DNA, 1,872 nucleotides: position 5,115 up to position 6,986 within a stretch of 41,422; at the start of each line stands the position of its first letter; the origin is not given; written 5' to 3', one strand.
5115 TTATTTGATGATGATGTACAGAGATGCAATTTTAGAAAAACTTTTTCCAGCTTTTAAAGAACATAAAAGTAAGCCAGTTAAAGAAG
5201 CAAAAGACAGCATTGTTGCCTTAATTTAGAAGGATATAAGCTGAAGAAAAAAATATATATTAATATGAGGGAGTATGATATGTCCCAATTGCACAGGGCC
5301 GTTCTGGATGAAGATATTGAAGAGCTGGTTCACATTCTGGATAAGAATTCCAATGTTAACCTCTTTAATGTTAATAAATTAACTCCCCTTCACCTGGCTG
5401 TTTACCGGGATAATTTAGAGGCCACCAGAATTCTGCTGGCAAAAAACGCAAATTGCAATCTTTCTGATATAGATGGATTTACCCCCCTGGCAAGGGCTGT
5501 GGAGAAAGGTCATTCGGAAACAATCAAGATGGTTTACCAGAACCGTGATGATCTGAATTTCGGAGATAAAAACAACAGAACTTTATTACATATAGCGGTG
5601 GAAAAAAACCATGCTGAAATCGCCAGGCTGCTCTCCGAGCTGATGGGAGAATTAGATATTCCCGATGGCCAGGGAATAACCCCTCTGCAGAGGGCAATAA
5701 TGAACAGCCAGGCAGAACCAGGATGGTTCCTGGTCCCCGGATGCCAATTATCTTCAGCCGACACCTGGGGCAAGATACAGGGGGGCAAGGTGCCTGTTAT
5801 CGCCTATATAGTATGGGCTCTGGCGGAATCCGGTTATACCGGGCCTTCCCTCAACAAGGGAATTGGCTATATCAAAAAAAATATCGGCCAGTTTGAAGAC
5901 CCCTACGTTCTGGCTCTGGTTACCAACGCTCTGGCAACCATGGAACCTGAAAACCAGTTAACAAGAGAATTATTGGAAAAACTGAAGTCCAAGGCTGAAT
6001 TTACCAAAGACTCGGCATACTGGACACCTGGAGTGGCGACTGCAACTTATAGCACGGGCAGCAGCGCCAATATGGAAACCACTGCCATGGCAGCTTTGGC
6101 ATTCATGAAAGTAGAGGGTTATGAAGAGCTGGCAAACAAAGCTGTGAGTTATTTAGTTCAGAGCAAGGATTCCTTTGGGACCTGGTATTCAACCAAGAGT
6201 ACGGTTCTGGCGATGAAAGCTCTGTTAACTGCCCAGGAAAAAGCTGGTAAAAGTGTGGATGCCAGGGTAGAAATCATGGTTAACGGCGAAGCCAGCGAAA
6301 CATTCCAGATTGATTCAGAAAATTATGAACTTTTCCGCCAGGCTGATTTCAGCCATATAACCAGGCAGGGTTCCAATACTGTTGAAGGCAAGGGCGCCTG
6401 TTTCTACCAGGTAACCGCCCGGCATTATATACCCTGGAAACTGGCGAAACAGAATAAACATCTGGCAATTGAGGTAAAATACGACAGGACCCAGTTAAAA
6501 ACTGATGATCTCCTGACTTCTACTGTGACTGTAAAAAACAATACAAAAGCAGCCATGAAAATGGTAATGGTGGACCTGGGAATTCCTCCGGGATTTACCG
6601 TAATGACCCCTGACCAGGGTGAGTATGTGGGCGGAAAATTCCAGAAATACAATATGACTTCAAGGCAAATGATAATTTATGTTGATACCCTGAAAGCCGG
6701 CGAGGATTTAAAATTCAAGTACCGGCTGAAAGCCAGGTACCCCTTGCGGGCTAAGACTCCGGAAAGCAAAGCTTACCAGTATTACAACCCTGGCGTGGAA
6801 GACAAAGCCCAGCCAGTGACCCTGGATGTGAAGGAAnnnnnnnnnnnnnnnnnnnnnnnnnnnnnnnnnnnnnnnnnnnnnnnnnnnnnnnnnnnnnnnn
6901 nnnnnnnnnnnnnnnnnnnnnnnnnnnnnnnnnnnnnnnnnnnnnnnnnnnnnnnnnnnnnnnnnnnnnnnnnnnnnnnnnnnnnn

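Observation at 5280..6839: Cytoplasmic-looking fusion of ankyrin repeats to the C-terminal half of an alpha-2-macroglobulin (TED-MG8-RBD) lacking the thioester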

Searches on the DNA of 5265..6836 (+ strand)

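Call 66: search_rna_families(sources=[L003, L019, L020, L021], threshold=evalue, max_evalue=1)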
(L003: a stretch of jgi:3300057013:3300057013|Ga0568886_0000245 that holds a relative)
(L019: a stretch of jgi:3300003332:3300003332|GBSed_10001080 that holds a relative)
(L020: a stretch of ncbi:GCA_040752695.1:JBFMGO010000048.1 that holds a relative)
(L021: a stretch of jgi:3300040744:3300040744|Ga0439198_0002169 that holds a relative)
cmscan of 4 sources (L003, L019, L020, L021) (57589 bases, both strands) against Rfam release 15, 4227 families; matches with E-value up to 1: 2.
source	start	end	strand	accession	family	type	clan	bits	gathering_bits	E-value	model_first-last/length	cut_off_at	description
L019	13120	13211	+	RF02937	Clostridiales-2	Gene; sRNA;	-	22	58.6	0.93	1-82/82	no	Clostridiales-2 RNA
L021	923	1440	-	RF01946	KCNQ1OT1_1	Gene; lncRNA;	-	18.4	70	0.073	1-464/464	no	KCNQ1 overlapping transcript 1 conserved region 1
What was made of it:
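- Tried and rejected: No SECIS-family or other convincing match appeared in the TGA loci; only two chance-level hits elsewhere in them (call 66).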

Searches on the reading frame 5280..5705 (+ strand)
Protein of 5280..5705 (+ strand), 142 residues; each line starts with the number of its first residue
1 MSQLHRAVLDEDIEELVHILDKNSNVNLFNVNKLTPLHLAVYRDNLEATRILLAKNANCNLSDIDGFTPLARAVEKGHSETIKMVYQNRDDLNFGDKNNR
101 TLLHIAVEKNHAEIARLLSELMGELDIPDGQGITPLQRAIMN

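Call 54: find_homologous_proteins(query=window:5280-5705:+, max_evalue=1e-10)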
Query seq(142 aa) (142 aa): 1 proteins with E <= 1e-10 among 115 candidates.
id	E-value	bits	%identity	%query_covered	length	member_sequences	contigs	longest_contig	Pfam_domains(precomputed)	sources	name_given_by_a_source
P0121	6.4e-16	77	39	58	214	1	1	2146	PF13606.13,PF13857.13,PF23745.2,PF12796.14,PF00023.37,PF13637.13,PF24521.3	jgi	jgi:serine/threonine-protein phosphatase 6 regulatory ankyrin repeat subunit A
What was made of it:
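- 5280..5705 (+): Ankyrin-derived segment: four complete 33-aa repeats plus a fifth cut after its first helix (…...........). The best database relative of this half is only 39% identical (call 54).
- On Recent chimeric gene / fusion remnant: The Ank parent was not found (call 54).
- Closest known: Ankyrin-repeat proteins of bacteria. Different: No close parental Ank gene was found; the best match is 39% identical (call 54).
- Tried and rejected: The best database hit is 39% identical (call 54).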

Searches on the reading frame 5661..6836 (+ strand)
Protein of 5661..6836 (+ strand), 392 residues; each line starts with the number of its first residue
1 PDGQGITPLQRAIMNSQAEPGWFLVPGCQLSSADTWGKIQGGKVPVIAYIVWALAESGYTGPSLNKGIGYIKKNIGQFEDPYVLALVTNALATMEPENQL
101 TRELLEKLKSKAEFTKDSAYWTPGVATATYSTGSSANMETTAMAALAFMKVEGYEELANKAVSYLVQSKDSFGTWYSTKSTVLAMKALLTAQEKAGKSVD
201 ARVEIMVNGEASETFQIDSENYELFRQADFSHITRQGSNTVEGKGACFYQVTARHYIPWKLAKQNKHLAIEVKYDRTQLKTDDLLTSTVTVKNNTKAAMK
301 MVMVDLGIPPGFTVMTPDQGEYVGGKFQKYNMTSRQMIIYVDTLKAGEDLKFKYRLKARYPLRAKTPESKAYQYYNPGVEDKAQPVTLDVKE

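Call 6: search_solved_structures(query=window:5661-6836:+, max_evalue=1, show_alignments=3)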
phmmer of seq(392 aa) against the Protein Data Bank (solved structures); distinct sequences matched with E-value up to 1: 17.
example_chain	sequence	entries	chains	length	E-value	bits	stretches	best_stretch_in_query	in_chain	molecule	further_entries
7q1y_A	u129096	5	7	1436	6.1e-13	52.1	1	42-378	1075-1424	Alpha-2-macroglobulin-like protein 1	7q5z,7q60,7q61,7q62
7s62_A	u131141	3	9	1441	2.8e-10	43.3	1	47-379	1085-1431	Alpha 2-macroglobulin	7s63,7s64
7von_A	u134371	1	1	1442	3.1e-10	43.2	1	81-376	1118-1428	Alpha-2-macroglobulin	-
6tav_A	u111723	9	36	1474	3.2e-10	43.1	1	81-376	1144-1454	Alpha-2-macroglobulin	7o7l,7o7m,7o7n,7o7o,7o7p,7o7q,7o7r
2pn5_A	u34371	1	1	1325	5.3e-08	35.8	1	37-379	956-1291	Thioester-containing protein I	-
4d94_A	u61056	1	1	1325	5.3e-08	35.8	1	37-379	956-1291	Thioester-containing protein 1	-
7voo_A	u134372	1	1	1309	4.4e-06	29.5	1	81-255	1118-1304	Alpha-2-macroglobulin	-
9fx2_A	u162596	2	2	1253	1.3e-05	28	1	38-239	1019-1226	CD109 antigen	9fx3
4lnv_A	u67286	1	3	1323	1.4e-05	27.9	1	35-377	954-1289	Thioester-containing protein I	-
1hzf_A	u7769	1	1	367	0.05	16.1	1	138-188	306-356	COMPLEMENT FACTOR C4A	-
6ysq_C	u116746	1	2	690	0.11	15.1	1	138-189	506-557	Complement C4-A alpha chain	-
5jtw_B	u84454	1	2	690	0.11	15.1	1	138-189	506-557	Complement C4-A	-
5jpm_B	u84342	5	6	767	0.13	14.7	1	138-189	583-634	Complement C4-A | Complement C4 alpha chain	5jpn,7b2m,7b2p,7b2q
9u5z_E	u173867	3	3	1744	0.15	14.6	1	138-189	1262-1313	Complement C4-B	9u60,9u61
9y6c_A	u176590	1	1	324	0.17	14.4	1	68-188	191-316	Complement C5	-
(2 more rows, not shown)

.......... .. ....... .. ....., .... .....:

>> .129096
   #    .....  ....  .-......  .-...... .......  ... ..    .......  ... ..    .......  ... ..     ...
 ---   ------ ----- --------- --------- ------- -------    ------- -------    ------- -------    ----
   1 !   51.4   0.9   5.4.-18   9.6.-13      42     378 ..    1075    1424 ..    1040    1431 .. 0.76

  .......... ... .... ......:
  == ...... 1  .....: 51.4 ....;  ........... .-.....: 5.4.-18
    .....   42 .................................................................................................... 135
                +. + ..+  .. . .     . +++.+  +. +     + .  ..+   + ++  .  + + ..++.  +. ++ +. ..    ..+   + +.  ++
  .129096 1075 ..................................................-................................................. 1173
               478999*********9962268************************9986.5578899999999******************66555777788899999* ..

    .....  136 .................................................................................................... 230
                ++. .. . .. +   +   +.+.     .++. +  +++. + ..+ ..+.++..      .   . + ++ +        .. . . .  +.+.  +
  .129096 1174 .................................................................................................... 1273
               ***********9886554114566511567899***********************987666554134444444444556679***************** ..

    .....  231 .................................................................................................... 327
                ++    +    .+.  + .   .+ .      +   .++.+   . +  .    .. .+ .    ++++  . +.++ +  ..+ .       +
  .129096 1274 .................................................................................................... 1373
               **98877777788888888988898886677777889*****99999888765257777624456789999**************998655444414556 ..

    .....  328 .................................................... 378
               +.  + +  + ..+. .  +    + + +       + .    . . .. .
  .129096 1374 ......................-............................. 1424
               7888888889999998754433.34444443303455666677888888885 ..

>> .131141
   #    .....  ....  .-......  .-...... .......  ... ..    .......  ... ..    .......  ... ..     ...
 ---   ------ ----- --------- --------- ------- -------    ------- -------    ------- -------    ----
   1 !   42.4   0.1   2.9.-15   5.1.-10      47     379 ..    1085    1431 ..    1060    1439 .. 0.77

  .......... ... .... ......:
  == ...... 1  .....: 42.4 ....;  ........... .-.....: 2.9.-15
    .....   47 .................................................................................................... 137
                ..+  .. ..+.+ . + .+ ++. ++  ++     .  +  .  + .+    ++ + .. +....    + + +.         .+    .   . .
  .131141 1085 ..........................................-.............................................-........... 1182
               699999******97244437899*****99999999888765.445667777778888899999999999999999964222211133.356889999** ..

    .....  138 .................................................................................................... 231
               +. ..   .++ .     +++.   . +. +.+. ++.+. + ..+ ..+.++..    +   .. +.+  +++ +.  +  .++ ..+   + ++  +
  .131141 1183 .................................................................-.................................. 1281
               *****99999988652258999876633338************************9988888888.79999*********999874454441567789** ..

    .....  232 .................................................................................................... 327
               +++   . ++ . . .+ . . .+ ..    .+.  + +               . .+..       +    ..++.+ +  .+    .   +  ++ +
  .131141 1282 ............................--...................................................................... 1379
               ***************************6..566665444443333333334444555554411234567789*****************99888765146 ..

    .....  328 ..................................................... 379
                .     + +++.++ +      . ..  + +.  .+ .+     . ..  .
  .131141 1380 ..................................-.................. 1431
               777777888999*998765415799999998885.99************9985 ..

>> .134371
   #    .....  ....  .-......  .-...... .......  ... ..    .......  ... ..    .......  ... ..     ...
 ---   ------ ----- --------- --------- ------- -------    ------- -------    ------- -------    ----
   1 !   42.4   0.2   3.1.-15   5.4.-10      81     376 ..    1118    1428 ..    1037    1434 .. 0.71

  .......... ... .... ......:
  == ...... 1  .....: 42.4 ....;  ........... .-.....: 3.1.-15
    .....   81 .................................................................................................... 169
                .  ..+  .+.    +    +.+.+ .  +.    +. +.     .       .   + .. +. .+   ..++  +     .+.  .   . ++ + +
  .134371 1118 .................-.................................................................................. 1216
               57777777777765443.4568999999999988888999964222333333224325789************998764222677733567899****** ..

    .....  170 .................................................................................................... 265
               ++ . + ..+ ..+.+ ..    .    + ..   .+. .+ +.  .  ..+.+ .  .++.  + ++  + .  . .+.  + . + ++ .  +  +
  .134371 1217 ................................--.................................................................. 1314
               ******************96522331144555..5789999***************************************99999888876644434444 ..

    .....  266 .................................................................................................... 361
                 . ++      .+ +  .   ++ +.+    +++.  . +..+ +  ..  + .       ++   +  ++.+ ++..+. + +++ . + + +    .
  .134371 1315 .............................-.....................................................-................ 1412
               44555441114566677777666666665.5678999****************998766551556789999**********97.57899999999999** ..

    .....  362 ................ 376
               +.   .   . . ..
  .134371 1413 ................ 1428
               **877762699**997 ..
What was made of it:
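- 6246..6455 (+): Beta-strand segment that by position corresponds to the C-terminal half of the CUB domain. The N-terminal half preceded the TED in the parent and is lost. Colinear alignment to A2ML1/A2M (call 6).
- Checked: The C-terminal part is colinear with the C-termini of A2ML1/A2M/TEP1 in PDB (call 6).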
